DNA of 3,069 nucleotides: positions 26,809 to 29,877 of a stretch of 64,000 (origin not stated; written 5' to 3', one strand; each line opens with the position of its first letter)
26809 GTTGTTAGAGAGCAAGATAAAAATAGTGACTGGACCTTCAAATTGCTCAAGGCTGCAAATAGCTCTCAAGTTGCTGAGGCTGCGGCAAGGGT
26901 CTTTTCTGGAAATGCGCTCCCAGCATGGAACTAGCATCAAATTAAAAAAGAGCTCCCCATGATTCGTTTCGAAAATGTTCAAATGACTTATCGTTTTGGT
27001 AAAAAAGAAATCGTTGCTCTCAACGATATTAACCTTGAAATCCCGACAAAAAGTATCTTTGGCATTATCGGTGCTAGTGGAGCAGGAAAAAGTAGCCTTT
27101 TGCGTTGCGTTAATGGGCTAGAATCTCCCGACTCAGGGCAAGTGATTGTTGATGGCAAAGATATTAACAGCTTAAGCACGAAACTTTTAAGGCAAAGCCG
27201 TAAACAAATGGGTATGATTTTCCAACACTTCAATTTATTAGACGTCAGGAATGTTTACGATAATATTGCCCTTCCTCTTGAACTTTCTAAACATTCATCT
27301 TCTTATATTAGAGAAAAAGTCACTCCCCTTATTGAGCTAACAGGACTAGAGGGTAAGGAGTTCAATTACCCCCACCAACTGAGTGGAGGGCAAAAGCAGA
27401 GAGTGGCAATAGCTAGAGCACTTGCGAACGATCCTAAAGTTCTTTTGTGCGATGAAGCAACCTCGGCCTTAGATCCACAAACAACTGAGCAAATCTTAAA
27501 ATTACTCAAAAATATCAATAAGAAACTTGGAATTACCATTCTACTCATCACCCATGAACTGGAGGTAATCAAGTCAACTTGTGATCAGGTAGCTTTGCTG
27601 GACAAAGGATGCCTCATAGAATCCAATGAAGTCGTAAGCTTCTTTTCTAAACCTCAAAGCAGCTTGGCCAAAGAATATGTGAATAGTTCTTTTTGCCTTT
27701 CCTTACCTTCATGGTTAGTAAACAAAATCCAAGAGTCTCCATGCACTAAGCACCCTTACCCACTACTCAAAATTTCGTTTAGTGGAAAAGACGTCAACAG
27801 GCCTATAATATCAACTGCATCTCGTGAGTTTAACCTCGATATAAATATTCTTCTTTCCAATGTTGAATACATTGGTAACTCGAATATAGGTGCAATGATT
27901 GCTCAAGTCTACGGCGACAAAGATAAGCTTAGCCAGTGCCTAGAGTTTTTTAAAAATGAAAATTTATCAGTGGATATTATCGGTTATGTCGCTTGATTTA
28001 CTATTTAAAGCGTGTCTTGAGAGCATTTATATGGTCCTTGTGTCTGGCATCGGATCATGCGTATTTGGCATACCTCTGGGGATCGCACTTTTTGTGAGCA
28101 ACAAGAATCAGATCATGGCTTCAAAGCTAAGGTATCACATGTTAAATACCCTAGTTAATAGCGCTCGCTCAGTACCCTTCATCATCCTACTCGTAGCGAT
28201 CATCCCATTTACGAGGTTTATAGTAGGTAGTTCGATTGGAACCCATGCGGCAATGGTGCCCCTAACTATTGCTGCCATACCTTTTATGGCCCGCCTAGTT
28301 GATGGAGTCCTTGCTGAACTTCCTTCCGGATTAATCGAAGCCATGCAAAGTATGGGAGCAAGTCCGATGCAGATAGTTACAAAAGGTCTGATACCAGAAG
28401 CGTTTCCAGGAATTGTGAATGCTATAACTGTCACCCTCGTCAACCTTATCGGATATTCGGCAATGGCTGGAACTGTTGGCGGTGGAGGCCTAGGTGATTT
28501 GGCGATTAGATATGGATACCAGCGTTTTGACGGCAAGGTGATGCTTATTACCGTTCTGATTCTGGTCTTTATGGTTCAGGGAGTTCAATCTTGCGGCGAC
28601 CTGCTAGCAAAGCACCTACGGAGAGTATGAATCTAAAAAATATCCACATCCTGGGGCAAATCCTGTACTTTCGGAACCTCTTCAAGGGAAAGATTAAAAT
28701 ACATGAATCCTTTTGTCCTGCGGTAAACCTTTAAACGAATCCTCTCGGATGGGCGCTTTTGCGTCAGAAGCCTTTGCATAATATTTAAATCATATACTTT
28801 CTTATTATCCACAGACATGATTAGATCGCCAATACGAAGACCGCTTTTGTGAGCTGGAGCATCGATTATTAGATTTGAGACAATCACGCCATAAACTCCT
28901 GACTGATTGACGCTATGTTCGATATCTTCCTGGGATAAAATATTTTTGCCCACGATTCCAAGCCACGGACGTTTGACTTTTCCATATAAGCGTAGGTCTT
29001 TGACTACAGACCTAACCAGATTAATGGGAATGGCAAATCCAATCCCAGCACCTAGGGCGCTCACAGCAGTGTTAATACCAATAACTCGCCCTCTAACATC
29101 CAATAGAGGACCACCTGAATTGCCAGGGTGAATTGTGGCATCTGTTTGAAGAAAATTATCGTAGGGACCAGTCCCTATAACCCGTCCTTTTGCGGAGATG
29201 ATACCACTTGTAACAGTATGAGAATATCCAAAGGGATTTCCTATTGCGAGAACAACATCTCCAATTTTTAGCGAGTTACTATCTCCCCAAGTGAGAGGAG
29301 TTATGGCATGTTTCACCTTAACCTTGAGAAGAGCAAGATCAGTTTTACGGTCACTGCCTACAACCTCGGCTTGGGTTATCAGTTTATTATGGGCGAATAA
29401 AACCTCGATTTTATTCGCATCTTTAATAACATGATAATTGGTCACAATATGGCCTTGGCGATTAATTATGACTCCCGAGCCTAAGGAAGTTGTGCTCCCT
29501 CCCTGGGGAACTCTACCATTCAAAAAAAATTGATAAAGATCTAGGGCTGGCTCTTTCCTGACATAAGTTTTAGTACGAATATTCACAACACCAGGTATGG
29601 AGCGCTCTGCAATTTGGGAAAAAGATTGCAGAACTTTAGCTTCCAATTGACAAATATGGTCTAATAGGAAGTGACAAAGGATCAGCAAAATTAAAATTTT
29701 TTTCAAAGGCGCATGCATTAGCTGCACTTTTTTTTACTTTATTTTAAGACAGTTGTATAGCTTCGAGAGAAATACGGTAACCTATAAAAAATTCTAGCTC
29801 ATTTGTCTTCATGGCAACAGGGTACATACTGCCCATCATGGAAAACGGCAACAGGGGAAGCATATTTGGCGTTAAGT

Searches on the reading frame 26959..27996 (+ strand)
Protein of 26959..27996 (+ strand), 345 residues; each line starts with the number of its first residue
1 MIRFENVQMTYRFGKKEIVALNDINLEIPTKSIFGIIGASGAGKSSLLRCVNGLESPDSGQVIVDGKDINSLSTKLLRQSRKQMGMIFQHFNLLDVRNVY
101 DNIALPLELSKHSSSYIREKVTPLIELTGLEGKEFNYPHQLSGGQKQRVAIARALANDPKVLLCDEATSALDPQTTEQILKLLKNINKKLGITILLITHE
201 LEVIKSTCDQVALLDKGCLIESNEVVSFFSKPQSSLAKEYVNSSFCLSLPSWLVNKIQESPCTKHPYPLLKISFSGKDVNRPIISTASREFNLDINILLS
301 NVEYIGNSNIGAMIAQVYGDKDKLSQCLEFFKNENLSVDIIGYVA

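Call 10: search_protein_families(library=ncbifam, proteins=[window:26959-27996:+])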
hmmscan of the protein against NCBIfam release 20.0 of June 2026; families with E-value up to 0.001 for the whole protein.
window:26959-27996:+ (345 aa): 192 families (the best 25 are shown)
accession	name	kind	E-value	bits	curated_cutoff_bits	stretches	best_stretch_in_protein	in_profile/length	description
TIGR02314.1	ABC_MetN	equivalog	3e-130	434.3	499.7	1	1-344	1-343/343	methionine ABC transporter ATP-binding protein MetN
TIGR02673.1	FtsE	equivalog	1.4e-63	214.5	264.85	1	1-217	1-213/214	cell division ATP-binding protein FtsE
NF040933.2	ABC_arch_GlcV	equivalog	1.1e-59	202.1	450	1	2-236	3-237/357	glucose ABC transporter ATP-binding protein GlcV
TIGR02315.1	ABC_phnC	equivalog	1e-57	195.4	266.1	1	1-220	1-225/243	phosphonate ABC transporter ATP-binding protein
TIGR00968.1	3a0106s01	subfamily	6.3e-57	192.8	342.75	1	9-241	6-231/237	sulfate ABC transporter ATP-binding protein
TIGR04521.1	ECF_ATPase_2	equivalog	7.1e-57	192.6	330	1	2-242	1-245/279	energy-coupling factor transporter ATPase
TIGR00972.1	3a0107s01c2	equivalog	1.2e-54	185.3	343.2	1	7-245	5-247/248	phosphate ABC transporter ATP-binding protein PstB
TIGR03265.1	PhnT2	equivalog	2.2e-54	185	457.7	1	17-247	16-241/353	putative 2-aminoethylphosphonate ABC transporter ATP-binding protein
TIGR02211.1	LolD_lipo_ex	equivalog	8.5e-54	182.4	307.75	1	1-213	1-214/221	lipoprotein-releasing ABC transporter ATP-binding protein LolD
NF007027.0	PRK09493.1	equivalog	1.3e-53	181.8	379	1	1-241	1-236/240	glutamine ABC transporter ATP-binding protein GlnQ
TIGR04520.1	ECF_ATPase_1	equivalog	1.2e-52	179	315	1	2-253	1-247/269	energy-coupling factor transporter ATPase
NF040840.2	tungstate_WtpC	equivalog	1.6e-52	178.9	440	1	1-241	1-231/347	tungstate ABC transporter ATP-binding protein WtpC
NF008428.0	PRK11264.1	equivalog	3.1e-52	177.3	406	1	10-243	10-246/250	L-cystine ABC transporter ATP-binding protein TcyN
TIGR01186.1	proV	subfamily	3.9e-52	177.6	326.6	1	19-224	7-213/363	betaine/proline/choline family ABC transporter ATP-binding protein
NF043075.1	MMSYN1_0197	equivalog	2.7e-51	174.5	550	1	5-245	6-237/341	spermidine/putrescine ABC transporter ATP-binding protein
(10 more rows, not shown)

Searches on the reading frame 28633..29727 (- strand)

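Call 10: search_protein_families(library=ncbifam, proteins=[window:28633-29727:-])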
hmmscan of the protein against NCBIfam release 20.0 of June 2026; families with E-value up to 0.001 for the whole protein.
window:28633-29727:- (364 aa): 19 families
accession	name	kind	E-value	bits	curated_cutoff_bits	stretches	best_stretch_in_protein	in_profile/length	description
TIGR02037.1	degP_htrA_DO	subfamily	5.3e-100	335.4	416.2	1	34-339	1-319/434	Do family serine endopeptidase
NF041521.1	HhoA_HhoB_HtrA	equivalog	5.9e-71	239.5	450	1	38-339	5-323/335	HhoA/HhoB/HtrA family serine endopeptidase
NF047968.1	SerProtHtrA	equivalog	1.5e-69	235.1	470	1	33-339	52-349/357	serine protease HtrA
TIGR02038.1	protease_degS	equivalog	3.9e-68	230.2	422.95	1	9-340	6-339/351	outer membrane-stress sensor serine endopeptidase DegS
NF007526.1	PRK10139.1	equivalog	2.6e-64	217.6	756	1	31-340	37-352/456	serine endoprotease DegQ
NF008147.1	PRK10898.1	equivalog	7.8e-64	216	408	1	8-351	6-350/352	outer membrane-stress sensor serine endopeptidase DegS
NF008189.1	PRK10942.1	equivalog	1.5e-60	205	720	1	80-339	112-373/477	serine endoprotease DegP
NF040960.1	MamE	equivalog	6.3e-52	177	800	2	74-244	115-292/659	magnetosome formation protease MamE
NF050055.1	SerProtHtrAMycob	equivalog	2.2e-47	162.1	800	1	79-322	225-473/502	serine protease HtrA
NF053637.1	SerProtHtrAspr2045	equivalog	2.7e-44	151.7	650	1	79-339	101-378/394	serine protease HtrA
NF033740.0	MarP_fam_protase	equivalog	6.6e-23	81.4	250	1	77-245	207-377/390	MarP family serine protease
NF040961.1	MamO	equivalog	1.5e-22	79.7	800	1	78-245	95-267/648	magnetosome protein MamO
NF040965.1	MamP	equivalog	4.8e-06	26.4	300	1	276-339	133-194/290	magnetosome magnetite formation protein MamP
TIGR00225.1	prc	subfamily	3.3e-05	23.1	218.6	1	268-350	62-135/335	C-terminal processing peptidase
TIGR02860.1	spore_IV_B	equivalog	0.00011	21.3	305.25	1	288-339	122-172/402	SpoIVB peptidase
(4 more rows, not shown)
